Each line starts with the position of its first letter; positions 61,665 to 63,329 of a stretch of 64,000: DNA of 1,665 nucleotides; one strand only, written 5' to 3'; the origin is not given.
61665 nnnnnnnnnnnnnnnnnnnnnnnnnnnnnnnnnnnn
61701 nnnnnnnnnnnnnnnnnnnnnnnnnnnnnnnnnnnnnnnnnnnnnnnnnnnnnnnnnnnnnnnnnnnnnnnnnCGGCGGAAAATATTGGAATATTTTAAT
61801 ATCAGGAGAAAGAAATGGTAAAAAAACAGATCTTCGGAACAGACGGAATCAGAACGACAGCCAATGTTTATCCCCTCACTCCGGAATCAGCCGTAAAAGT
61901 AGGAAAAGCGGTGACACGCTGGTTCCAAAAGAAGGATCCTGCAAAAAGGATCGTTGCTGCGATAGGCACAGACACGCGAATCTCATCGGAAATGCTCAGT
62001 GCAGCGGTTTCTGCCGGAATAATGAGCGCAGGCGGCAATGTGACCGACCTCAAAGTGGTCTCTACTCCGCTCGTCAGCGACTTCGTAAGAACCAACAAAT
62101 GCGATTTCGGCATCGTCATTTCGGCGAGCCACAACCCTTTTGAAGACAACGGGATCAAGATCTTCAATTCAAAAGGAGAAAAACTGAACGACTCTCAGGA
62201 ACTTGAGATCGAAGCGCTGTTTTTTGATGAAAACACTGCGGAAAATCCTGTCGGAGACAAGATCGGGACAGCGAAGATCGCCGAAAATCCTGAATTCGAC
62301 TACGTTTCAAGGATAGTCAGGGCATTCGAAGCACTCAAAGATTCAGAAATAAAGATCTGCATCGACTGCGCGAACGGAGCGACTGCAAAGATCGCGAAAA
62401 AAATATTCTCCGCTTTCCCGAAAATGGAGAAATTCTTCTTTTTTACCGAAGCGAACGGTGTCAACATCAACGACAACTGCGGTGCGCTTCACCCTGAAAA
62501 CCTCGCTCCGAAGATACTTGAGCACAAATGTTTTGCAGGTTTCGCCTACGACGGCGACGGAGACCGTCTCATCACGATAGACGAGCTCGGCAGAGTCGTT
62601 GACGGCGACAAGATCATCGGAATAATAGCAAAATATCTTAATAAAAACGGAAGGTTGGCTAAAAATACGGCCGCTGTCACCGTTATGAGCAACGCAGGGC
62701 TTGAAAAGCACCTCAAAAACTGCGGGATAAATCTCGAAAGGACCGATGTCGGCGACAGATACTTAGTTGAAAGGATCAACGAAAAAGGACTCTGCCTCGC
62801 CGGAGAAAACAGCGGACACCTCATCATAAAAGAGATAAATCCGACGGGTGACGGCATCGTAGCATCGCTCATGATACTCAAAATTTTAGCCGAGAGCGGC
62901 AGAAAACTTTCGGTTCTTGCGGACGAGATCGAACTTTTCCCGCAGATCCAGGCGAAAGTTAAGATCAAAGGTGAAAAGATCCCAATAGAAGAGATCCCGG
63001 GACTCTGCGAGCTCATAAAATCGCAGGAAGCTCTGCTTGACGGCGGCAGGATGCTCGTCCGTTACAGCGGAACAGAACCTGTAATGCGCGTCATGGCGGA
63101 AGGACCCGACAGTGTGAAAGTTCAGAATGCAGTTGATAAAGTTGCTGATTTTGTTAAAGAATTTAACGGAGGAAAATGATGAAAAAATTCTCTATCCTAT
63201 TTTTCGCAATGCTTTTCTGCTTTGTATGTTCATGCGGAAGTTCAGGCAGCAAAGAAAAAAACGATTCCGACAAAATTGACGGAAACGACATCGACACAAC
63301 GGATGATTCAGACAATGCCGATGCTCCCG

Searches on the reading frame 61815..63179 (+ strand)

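Call 12: search_protein_families(library=ncbifam, proteins=[window:61815-63179:+], max_evalue=0.001)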
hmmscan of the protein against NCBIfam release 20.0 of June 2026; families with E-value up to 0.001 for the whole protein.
window:61815-63179:+ (454 aa): 7 families
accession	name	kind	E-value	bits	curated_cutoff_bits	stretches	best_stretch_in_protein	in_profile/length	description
TIGR01455.1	glmM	equivalog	5.8e-142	473.5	447.55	1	7-448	1-441/442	phosphoglucosamine mutase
TIGR03990.1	Arch_GlmM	equivalog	3e-89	299.9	439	1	5-445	2-442/444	phosphoglucosamine mutase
NF007088.0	PRK09542.1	equivalog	1.3e-38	133.2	618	1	25-448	29-454/456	phosphomannomutase/phosphoglucomutase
NF046027.1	PhglucPhmanMutPgmG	equivalog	2.2e-37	128.8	600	1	21-373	23-366/460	phosphoglucomutase/phosphomannomutase PgmG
NF011943.0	PRK15414.1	subfamily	1.2e-19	70.7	801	1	25-377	24-375/456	phosphomannomutase CpsG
NF005737.0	PRK07564.1-1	equivalog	2.3e-12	46.3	378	1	4-368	13-399/543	alpha-D-glucose phosphate-specific phosphoglucomutase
TIGR01132.1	pgm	equivalog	3.9e-07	28.8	778.05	1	6-365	41-431/546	phosphoglucomutase (alpha-D-glucose-1,6-bisphosphate-dependent)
